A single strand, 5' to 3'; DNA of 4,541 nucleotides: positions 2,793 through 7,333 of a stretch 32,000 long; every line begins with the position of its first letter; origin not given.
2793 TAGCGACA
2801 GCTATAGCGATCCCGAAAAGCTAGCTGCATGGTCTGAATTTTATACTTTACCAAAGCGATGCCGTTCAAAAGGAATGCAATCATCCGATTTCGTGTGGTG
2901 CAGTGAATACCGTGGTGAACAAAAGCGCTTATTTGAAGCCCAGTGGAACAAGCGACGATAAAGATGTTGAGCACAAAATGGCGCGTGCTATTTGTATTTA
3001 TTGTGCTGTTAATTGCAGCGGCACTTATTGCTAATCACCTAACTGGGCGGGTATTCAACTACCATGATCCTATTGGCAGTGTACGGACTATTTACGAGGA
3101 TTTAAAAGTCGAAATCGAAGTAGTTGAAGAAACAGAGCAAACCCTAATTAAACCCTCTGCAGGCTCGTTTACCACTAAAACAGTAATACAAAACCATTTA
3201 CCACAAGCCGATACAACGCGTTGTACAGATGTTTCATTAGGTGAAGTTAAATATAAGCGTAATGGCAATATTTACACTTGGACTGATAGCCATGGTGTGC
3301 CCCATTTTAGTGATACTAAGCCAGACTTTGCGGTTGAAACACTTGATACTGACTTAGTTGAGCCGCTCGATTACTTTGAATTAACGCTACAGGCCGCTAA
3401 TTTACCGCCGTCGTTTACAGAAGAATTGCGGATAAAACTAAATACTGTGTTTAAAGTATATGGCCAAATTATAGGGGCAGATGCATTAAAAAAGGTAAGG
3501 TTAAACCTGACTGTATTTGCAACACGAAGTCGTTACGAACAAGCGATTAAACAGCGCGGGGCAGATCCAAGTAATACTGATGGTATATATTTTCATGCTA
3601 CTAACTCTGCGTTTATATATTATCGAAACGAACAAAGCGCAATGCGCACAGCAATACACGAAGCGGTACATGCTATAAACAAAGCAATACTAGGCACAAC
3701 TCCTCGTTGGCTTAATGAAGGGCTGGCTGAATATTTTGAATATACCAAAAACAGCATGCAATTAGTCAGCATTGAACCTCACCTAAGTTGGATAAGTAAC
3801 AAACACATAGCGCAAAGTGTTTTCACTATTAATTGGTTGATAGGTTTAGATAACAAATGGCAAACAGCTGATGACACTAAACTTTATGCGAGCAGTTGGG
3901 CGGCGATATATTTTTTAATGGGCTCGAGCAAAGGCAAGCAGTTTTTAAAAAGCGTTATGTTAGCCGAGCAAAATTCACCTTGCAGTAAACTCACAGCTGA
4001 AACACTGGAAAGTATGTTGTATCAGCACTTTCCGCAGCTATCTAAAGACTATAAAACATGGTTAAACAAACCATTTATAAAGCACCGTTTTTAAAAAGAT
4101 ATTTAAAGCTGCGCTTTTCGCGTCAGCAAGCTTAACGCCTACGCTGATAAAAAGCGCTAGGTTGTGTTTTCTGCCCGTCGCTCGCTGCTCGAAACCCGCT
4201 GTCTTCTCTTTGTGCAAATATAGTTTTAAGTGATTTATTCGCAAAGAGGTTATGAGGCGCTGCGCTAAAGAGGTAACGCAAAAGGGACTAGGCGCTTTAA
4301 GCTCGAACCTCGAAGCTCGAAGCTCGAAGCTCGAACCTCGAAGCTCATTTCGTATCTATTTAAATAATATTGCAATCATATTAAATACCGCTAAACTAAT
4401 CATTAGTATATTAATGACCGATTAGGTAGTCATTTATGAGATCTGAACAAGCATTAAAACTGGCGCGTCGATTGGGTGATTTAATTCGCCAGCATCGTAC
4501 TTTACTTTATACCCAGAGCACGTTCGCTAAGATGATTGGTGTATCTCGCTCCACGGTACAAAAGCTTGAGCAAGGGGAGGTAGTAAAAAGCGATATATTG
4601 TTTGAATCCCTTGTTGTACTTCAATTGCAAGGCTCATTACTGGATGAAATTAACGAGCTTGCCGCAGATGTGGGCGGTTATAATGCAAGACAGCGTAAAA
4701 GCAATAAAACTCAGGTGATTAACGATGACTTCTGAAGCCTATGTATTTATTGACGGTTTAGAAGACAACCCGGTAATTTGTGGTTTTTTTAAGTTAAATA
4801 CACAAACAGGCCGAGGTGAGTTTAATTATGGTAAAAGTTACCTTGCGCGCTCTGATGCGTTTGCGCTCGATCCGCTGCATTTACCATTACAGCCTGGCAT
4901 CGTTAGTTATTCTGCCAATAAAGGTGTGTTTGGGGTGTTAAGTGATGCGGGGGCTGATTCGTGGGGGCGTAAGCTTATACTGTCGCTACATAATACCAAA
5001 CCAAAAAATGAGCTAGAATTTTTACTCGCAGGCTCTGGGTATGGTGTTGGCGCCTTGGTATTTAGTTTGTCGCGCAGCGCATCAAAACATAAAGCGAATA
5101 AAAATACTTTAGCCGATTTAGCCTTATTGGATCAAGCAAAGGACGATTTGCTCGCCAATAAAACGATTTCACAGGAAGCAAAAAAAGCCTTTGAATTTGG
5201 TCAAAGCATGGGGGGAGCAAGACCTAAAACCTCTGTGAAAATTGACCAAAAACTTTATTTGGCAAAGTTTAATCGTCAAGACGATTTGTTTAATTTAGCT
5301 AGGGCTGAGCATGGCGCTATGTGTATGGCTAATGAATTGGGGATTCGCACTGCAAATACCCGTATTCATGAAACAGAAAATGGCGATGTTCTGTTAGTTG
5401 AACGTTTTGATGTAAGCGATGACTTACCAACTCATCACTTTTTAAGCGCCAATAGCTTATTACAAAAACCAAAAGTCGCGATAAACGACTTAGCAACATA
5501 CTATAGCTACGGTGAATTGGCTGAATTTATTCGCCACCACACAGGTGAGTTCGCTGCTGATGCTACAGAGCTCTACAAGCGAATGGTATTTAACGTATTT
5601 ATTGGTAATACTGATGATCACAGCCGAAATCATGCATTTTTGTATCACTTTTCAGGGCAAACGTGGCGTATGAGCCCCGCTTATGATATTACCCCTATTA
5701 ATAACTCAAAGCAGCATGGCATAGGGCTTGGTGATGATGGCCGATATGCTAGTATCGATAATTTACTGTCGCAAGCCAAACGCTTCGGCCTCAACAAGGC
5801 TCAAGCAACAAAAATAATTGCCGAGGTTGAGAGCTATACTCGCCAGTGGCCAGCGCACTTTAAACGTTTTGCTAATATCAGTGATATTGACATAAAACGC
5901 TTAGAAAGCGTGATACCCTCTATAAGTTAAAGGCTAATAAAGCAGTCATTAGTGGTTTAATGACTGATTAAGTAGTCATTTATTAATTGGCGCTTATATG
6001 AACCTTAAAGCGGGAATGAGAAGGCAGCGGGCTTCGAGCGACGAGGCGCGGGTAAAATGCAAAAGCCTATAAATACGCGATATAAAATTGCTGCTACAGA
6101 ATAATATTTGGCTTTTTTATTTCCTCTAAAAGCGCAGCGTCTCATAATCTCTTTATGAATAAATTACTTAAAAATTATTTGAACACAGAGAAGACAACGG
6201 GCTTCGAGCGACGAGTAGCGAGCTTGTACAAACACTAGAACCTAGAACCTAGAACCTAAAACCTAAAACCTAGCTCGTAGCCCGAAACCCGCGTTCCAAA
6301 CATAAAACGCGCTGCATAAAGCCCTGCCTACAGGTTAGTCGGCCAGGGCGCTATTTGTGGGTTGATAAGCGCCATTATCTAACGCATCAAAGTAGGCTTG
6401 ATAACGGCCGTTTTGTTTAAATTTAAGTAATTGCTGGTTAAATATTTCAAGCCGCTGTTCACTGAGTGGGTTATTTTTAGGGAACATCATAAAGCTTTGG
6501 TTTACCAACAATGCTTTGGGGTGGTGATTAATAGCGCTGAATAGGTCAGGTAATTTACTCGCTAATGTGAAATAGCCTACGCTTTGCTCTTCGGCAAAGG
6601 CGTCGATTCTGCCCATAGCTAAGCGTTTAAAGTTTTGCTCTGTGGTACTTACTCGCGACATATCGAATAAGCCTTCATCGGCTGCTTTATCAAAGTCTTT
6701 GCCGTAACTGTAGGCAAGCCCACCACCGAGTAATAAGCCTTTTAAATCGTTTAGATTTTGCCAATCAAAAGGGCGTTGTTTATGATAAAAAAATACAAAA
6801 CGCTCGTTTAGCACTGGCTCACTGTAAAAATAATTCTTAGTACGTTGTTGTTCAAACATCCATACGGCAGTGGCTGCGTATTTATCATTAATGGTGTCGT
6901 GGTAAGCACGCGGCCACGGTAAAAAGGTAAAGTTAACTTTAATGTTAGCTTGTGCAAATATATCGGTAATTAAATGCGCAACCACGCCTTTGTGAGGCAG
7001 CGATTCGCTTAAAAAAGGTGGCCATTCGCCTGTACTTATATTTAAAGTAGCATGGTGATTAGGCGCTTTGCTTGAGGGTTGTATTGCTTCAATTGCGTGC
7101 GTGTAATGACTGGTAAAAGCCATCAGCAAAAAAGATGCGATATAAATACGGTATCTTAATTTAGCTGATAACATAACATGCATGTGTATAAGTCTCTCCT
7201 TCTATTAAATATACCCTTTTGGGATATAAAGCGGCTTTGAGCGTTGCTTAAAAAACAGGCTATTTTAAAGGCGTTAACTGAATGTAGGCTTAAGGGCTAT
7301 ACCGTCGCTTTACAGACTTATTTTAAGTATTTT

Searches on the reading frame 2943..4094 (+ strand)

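Call 46: search_protein_families(library=pfam, proteins=[window:2943-4094:+], max_evalue=0.00001)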
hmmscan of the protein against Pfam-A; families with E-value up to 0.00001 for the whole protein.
window:2943-4094:+ (383 aa): 1 family
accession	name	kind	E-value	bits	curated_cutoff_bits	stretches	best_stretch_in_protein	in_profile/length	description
PF07607.17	DUF1570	-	2.2e-07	31.7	22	1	236-343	4-124/129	Protein of unknown function (DUF1570)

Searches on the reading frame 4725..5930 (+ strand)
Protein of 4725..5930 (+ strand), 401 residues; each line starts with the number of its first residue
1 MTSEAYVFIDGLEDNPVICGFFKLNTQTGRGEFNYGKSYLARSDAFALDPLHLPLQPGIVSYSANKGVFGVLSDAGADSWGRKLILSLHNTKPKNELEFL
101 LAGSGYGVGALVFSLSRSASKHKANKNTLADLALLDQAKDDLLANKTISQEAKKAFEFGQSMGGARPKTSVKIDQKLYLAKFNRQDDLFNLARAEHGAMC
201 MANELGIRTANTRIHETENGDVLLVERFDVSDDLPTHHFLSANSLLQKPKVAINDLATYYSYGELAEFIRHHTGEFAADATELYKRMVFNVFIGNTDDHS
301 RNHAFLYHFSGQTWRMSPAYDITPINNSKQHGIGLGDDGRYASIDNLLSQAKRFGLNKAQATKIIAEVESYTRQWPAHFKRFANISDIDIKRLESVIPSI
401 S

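Call 46: search_protein_families(library=pfam, proteins=[window:4725-5930:+], max_evalue=0.00001)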
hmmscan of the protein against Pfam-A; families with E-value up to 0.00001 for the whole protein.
window:4725-5930:+ (401 aa): 2 families
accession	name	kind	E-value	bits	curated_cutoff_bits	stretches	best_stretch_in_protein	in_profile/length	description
PF07804.18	HipA_C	-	4.3e-47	161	30.5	1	161-375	2-213/213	HipA-like C-terminal domain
PF13657.11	Couple_hipA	-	5.7e-07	30.4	22.5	1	27-113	16-98/99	HipA N-terminal domain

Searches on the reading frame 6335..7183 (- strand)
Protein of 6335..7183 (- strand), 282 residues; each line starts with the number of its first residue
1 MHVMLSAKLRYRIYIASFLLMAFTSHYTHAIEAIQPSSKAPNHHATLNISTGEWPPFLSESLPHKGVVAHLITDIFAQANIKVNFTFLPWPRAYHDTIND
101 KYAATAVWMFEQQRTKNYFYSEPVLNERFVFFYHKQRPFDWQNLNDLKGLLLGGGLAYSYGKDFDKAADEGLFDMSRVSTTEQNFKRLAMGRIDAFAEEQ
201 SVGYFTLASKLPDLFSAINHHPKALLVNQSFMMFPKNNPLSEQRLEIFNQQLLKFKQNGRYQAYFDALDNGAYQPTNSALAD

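Call 46: search_protein_families(library=pfam, proteins=[window:6335-7183:-], max_evalue=0.00001)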
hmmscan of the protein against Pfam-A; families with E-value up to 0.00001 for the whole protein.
window:6335-7183:- (282 aa): 1 family
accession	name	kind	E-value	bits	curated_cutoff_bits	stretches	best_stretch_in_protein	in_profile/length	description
PF00497.25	SBP_bac_3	-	2.6e-07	30.9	26.4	1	52-264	7-125/132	Bacterial extracellular solute-binding proteins, family 3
